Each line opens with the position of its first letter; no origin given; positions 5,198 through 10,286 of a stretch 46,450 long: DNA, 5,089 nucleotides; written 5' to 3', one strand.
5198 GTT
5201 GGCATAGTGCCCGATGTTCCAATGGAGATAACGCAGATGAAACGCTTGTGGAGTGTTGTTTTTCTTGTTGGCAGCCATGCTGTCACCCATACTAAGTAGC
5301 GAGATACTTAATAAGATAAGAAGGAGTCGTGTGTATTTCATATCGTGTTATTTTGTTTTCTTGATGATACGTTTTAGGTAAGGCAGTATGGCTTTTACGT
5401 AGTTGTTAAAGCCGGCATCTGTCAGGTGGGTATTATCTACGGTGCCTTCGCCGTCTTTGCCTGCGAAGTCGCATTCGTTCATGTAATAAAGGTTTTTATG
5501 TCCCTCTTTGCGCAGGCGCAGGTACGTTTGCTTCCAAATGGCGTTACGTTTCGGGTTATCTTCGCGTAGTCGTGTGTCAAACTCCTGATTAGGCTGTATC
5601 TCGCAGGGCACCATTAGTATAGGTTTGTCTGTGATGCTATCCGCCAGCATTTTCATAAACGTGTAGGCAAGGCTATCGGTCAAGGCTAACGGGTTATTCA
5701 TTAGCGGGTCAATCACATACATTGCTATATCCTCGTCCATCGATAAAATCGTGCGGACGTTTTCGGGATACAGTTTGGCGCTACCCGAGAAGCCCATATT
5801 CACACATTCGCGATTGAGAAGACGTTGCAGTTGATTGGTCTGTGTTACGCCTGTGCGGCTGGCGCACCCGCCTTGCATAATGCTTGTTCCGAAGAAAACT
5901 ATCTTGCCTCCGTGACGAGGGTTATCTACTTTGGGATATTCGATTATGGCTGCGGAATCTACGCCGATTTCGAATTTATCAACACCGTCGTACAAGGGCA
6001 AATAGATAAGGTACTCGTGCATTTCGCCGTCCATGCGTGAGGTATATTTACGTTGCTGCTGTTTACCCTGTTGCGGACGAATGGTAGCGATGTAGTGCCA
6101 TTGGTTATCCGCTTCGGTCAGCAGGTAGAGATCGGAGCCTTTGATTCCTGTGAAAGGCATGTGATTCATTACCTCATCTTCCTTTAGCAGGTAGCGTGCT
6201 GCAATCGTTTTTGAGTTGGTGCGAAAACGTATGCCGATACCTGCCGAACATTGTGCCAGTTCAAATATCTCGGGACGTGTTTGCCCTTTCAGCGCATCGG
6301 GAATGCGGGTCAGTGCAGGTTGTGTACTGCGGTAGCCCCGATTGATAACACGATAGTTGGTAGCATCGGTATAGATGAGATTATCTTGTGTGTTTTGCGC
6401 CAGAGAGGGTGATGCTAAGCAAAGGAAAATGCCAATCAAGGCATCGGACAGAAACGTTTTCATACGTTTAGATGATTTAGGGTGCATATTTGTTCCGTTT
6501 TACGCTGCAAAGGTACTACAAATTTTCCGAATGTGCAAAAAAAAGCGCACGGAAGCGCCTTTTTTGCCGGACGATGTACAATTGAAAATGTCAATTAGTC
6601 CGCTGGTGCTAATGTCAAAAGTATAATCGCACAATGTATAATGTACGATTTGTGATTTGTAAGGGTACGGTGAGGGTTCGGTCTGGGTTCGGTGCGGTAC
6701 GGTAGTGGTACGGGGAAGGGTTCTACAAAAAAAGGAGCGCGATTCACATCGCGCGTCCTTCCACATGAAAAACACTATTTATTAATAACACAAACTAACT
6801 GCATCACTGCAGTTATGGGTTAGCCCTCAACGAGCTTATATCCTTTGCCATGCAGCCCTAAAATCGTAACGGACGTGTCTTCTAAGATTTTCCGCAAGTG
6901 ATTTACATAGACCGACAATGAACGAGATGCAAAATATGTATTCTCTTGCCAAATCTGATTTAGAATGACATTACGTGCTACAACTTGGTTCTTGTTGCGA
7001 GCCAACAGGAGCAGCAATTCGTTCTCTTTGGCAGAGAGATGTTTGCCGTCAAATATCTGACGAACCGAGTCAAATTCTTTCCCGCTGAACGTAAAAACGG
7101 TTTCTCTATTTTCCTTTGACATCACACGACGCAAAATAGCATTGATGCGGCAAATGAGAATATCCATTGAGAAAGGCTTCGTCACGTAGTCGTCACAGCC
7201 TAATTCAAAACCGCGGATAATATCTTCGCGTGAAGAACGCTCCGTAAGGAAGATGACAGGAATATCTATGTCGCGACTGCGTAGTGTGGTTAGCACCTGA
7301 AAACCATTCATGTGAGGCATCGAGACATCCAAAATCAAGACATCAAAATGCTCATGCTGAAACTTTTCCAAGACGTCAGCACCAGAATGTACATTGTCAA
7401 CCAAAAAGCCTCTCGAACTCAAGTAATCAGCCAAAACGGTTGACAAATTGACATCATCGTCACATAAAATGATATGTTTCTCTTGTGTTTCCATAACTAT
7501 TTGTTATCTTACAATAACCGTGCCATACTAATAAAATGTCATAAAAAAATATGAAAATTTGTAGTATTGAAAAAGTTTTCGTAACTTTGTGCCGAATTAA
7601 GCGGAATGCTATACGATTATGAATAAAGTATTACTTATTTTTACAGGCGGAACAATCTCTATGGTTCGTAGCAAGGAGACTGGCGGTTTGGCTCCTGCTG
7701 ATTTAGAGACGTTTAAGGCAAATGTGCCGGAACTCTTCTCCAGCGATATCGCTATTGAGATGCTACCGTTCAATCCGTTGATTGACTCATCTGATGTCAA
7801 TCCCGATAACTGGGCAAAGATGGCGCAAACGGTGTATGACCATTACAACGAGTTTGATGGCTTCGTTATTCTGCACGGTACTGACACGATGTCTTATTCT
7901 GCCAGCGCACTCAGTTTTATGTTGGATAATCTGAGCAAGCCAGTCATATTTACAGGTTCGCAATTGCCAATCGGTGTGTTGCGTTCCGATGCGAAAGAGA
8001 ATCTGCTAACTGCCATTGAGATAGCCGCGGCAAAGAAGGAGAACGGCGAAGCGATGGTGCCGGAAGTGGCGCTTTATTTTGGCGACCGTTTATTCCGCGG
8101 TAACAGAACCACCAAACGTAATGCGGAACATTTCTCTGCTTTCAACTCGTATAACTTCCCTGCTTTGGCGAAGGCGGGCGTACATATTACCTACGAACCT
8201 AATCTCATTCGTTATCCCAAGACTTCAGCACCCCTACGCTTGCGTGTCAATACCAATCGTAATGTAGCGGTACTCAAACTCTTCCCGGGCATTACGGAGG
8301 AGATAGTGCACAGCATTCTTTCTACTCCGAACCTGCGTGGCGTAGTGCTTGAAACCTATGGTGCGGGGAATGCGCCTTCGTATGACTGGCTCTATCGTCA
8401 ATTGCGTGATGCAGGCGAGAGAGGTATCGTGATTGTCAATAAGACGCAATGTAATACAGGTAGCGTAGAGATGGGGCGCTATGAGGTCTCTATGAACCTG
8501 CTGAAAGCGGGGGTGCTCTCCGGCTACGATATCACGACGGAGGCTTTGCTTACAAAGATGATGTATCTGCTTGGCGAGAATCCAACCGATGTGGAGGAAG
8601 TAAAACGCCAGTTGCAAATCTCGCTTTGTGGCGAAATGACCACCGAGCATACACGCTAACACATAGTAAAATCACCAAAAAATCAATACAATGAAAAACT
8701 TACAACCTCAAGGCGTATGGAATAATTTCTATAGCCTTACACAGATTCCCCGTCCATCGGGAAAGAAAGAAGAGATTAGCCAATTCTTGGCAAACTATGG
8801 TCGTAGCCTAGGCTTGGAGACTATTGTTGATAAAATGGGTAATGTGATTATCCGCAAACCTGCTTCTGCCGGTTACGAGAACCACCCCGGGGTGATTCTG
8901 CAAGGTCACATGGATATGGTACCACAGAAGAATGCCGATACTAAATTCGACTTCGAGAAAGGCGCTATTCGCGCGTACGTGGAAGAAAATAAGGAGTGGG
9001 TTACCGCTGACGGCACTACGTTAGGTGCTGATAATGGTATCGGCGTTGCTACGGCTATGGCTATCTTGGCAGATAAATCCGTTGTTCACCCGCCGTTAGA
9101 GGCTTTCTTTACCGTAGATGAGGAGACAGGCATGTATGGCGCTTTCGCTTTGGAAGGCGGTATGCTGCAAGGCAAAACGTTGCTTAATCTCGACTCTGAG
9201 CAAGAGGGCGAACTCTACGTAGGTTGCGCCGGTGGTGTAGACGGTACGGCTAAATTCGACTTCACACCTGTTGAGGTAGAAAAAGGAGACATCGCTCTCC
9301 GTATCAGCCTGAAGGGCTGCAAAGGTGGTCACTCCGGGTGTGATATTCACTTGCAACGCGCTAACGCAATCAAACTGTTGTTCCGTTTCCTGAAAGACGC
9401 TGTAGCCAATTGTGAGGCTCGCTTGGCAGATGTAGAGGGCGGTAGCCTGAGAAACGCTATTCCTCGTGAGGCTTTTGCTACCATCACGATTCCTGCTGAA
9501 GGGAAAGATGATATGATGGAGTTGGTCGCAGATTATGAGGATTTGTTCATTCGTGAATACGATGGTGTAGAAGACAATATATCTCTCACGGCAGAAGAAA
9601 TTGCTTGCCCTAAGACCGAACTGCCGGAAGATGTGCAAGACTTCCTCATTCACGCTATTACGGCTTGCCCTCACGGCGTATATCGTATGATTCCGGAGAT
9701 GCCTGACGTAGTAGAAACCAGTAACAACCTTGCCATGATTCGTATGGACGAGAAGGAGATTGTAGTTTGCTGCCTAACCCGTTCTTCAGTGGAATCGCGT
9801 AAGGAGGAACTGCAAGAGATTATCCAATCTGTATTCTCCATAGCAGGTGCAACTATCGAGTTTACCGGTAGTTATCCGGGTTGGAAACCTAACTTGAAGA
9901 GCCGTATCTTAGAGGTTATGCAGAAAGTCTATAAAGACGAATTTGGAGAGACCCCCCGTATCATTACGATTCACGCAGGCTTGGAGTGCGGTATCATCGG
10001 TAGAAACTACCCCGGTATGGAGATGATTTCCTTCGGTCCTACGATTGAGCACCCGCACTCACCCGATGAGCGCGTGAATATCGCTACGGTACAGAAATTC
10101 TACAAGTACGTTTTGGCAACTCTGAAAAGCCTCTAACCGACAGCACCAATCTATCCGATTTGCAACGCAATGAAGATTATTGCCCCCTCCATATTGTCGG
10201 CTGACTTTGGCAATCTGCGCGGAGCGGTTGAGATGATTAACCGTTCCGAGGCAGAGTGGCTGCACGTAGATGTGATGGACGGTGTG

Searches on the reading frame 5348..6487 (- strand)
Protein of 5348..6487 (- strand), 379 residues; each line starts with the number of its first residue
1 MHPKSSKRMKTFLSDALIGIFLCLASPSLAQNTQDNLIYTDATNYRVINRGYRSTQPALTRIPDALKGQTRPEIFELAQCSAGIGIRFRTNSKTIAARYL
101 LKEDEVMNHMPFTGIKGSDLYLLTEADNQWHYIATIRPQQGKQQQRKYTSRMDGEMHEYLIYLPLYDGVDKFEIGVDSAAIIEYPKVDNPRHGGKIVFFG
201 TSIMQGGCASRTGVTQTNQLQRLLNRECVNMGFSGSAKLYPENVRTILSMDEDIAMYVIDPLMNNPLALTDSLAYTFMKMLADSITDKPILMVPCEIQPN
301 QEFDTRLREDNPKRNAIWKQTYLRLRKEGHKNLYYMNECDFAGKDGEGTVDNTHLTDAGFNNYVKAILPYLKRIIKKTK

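Call 53: search_protein_families(library=pfam, proteins=[window:5348-6487:-], max_evalue=0.001)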
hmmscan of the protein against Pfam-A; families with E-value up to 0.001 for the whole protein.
window:5348-6487:- (379 aa): 2 families
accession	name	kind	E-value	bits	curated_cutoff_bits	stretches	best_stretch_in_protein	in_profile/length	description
PF14607.12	GxDLY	-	5.9e-41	140.1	27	1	38-181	2-145/146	N-terminus of Esterase_SGNH_hydro-type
PF14606.12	Lipase_GDSL_3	-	2.8e-36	125.9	27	1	195-371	3-177/178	GDSL-like Lipase/Acylhydrolase family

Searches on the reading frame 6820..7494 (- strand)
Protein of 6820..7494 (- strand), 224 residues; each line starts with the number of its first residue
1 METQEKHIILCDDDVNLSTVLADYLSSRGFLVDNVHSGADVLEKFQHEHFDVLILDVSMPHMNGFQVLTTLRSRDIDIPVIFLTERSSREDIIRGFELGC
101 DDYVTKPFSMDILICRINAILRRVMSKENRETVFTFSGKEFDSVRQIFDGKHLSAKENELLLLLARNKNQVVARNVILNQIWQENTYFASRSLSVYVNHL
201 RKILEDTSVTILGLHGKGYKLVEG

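Call 6: search_protein_families(library=pfam, proteins=[window:6820-7494:-])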
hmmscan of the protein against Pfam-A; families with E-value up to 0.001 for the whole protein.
window:6820-7494:- (224 aa): 2 families
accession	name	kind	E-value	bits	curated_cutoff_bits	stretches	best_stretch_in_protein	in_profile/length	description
PF00072.30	Response_reg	-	5.6e-28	97.8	30.2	1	8-117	1-110/111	Response regulator receiver domain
PF00486.34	Trans_reg_C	-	1.3e-17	64.1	26.2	1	152-221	5-77/77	Transcriptional regulatory protein, C terminal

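Call 85: search_protein_families(library=ncbifam, proteins=[window:6820-7494:-], max_evalue=0.00001)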
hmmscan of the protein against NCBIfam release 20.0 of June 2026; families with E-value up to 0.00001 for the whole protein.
window:6820-7494:- (224 aa): 88 families (the best 25 are shown)
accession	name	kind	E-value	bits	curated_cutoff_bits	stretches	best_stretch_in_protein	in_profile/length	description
NF051850.1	RespRegRprY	equivalog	4.4e-67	225.9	370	1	5-222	4-227/234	response regulator transcription factor RprY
NF053854.1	RespRegPhoBBctds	equivalog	1.9e-47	161.5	270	1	8-221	1-224/225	two-component system response regulator PhoB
NF012023.0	PRK15479.1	equivalog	2.5e-40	138.4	337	1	8-221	3-217/224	transcriptional regulator TctD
TIGR01387.1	cztR_silR_copR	subfamily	7.9e-40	136.8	279.2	1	8-220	1-217/218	heavy metal response regulator transcription factor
TIGR02154.1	PhoB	equivalog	2.3e-39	135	296.2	1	6-221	3-225/226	phosphate regulon transcriptional regulator PhoB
NF045944.1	ResRegRpaBCyano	equivalog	9.1e-39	133.2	330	1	10-220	2-226/229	response regulator transcription factor RpaB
NF040689.1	MtrAB_MtrA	equivalog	2.2e-38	131.8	300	1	8-220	1-217/219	MtrAB system response regulator MtrA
NF008296.0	PRK11083.1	equivalog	1.3e-37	129.5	273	1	4-207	2-208/228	two-component system response regulator CreB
NF041733.1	resp_reg_CseB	equivalog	2.9e-36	125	350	1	7-222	2-227/228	two-component system response regulator CseB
NF033120.0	vanR_FM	exception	5.7e-36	124.3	460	1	7-208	5-213/231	vancomycin resistance response regulator transcription factor, VanR-F/VanR-M family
NF045991.1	RespRegCtrARhodob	equivalog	1.4e-35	123.1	350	1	8-221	3-221/224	response regulator transcription factor CtrA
NF000402.1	vanR-B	exception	9.7e-35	120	480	1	8-223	5-218/219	vancomycin resistance response regulator transcription factor VanR-B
NF041734.1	resp_reg_RppA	equivalog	3.5e-34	118.2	250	1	7-221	2-227/229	two-component system response regulator RppA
NF033117.2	vanR_ACDEGLN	exception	4.9e-34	117.9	350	1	8-208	1-209/226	VanR-ABDEGLN family response regulator transcription factor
NF008567.0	PRK11517.1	equivalog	1.1e-33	116.5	353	1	8-221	3-218/223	response regulator transcription factor HprR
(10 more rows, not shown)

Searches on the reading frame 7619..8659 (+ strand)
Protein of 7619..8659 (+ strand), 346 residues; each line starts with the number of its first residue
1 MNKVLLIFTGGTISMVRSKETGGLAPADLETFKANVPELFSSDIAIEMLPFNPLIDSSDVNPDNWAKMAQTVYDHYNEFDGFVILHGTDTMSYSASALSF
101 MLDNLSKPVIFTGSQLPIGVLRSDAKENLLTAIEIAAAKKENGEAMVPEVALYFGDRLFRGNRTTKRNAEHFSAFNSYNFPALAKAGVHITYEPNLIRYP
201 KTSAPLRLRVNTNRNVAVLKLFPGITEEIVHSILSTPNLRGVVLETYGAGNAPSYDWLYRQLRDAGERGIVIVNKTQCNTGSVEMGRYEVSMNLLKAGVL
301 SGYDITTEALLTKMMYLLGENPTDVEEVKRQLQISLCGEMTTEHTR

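Call 53: search_protein_families(library=pfam, proteins=[window:7619-8659:+], max_evalue=0.001)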
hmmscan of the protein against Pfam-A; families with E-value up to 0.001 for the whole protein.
window:7619-8659:+ (346 aa): 2 families
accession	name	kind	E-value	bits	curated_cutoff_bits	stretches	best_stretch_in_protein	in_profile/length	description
PF00710.25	Asparaginase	-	1.5e-57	194.7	22.5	1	3-195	1-190/193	Asparaginase, N-terminal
PF17763.6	Asparaginase_C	-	1.4e-31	109.2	34.6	1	215-330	1-112/114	Glutaminase/Asparaginase C-terminal domain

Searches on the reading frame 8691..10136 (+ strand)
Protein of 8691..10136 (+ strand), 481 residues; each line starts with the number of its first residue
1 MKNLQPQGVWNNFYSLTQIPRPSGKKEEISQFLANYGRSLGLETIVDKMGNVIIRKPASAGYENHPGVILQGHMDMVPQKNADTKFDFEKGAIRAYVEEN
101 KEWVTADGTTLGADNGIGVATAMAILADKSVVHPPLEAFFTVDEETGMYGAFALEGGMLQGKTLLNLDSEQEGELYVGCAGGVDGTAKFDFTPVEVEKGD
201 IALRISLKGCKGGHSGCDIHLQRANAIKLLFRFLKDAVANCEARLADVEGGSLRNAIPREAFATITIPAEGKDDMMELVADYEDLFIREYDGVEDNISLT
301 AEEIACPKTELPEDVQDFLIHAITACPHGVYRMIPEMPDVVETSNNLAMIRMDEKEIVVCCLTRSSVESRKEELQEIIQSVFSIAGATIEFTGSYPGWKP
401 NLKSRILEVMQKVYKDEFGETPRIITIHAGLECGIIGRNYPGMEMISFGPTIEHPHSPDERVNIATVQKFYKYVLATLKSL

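Call 53: search_protein_families(library=pfam, proteins=[window:8691-10136:+], max_evalue=0.001)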
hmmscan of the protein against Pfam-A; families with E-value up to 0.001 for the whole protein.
window:8691-10136:+ (481 aa): 2 families
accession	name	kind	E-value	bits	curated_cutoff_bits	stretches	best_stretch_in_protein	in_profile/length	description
PF01546.33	Peptidase_M20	-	3.1e-16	60.4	24.6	1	69-479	1-205/206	Peptidase family M20/M25/M40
PF07687.19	M20_dimer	-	1.9e-12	47.5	21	1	205-290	1-103/107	Peptidase dimerisation domain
